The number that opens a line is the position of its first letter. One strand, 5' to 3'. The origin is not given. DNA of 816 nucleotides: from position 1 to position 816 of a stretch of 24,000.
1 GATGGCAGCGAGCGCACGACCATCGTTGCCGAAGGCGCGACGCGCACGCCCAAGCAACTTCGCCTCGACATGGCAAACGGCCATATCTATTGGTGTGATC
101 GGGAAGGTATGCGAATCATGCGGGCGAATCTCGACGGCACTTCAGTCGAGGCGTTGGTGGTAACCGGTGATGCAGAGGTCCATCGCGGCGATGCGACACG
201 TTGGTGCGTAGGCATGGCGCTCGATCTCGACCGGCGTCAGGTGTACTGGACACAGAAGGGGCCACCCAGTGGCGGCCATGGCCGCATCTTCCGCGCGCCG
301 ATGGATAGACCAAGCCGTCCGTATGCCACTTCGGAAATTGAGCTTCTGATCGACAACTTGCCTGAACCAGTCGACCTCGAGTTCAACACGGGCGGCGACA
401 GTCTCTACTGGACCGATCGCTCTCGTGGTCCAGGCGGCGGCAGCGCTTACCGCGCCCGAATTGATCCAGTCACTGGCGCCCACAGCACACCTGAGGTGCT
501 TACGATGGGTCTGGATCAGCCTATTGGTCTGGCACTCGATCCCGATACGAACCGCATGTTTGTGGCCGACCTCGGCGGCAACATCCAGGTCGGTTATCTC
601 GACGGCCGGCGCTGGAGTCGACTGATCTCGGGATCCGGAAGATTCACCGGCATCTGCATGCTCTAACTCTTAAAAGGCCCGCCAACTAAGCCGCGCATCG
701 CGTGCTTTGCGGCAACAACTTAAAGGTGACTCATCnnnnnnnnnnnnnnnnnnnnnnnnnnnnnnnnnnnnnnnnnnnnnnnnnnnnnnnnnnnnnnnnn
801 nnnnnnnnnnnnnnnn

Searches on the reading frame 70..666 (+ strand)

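Call 13: search_protein_families(library=pfam, proteins=[window:70-666:+], max_evalue=0.01)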
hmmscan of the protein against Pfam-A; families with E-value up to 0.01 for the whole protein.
window:70-666:+ (198 aa): 2 families
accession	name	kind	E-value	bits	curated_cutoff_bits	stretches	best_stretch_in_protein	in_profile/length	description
PF00058.23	Ldl_recept_b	-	1.4e-05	25.9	21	0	4-30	1-28/42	Low-density lipoprotein receptor repeat class B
PF01436.27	NHL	-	0.0051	17.2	20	0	148-171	1-22/28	NHL repeat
